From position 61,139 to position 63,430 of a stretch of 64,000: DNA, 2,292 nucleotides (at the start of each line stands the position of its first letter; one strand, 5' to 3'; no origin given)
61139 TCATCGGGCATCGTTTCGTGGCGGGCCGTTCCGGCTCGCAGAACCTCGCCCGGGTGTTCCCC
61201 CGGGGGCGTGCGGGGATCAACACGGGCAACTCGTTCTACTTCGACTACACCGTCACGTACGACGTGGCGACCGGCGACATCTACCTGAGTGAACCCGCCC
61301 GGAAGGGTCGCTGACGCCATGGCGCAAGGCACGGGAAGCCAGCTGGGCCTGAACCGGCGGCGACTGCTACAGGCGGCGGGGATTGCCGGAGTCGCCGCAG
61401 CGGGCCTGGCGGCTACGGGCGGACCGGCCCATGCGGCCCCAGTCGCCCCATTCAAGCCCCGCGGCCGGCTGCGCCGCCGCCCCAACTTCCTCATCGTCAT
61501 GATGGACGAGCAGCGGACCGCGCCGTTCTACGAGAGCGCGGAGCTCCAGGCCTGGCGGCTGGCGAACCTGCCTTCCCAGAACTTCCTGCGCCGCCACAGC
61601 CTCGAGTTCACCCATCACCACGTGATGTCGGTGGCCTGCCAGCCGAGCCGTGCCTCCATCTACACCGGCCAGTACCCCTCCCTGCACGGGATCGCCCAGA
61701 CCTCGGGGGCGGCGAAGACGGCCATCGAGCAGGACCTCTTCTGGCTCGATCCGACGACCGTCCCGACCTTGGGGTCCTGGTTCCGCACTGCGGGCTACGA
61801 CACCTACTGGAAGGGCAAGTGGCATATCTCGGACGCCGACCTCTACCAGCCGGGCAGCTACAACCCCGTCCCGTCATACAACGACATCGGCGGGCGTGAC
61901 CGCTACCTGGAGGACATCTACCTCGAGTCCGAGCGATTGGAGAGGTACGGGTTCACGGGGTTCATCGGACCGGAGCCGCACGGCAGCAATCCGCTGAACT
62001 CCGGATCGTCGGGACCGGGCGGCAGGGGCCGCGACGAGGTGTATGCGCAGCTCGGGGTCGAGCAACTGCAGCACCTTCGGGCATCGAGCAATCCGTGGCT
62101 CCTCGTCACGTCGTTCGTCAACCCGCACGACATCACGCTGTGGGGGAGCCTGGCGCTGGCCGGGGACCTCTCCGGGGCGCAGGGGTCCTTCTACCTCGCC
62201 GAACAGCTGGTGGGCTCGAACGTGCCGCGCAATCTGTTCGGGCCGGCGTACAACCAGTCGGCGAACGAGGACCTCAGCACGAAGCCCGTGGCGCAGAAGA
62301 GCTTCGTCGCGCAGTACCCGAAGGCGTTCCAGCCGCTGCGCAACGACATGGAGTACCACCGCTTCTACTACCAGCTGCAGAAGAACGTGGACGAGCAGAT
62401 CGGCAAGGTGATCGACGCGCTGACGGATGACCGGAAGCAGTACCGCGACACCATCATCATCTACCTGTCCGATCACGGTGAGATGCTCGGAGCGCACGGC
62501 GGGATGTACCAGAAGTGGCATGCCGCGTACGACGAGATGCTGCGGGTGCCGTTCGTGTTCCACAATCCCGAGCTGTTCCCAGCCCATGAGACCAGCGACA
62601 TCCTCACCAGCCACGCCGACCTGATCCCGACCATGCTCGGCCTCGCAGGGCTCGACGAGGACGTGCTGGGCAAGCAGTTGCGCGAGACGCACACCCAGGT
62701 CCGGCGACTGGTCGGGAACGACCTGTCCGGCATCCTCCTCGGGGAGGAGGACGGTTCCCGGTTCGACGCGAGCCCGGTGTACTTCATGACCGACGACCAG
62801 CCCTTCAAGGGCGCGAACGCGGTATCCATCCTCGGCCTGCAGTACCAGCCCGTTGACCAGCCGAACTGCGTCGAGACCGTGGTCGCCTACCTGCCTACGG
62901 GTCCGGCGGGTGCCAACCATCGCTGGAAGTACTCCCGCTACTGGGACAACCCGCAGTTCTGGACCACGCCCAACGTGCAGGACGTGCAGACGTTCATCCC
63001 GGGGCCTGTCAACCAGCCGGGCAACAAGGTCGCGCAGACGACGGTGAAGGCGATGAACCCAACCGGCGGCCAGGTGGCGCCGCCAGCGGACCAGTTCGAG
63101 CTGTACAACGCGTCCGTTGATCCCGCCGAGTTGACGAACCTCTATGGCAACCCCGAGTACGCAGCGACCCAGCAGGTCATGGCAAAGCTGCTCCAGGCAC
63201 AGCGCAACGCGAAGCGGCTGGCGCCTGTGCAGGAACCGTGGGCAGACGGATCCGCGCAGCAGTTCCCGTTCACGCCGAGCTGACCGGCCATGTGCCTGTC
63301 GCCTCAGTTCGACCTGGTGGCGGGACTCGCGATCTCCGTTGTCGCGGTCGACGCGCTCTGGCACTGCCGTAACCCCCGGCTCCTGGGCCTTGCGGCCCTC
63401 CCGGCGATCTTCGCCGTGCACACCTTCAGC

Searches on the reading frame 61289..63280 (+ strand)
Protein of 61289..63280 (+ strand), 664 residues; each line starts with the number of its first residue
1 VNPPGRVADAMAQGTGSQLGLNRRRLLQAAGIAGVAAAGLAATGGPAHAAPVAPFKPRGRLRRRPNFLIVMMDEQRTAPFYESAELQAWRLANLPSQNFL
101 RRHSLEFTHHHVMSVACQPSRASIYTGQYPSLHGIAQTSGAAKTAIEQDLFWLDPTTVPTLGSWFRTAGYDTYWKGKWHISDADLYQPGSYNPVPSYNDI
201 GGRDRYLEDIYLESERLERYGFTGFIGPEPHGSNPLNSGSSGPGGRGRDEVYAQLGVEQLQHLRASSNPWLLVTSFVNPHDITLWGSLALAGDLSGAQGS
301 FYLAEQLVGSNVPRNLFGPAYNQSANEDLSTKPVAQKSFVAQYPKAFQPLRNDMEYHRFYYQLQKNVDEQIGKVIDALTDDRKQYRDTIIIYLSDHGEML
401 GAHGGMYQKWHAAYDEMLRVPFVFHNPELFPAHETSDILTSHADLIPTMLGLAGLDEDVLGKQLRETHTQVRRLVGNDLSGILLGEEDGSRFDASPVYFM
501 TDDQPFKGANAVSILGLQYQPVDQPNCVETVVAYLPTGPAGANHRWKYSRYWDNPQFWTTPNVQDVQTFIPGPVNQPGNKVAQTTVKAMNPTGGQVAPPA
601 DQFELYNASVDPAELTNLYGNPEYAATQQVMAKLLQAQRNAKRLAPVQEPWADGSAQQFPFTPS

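Call 59: search_protein_families(library=pfam, proteins=[window:61289-63280:+], max_evalue=0.001)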
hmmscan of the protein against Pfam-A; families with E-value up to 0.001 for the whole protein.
window:61289-63280:+ (664 aa): 3 families
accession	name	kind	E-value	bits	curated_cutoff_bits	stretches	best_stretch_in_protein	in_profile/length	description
PF00884.28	Sulfatase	-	1.3e-44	153.1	25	1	65-454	1-300/301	Sulfatase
PF16347.10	SGSH_C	-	6.1e-10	39.9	29.3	1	600-639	113-152/154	N-sulphoglucosamine sulphohydrolase, C-terminal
PF01663.27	Phosphodiest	-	1e-05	25.7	23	0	100-138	26-65/342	Type I phosphodiesterase / nucleotide pyrophosphatase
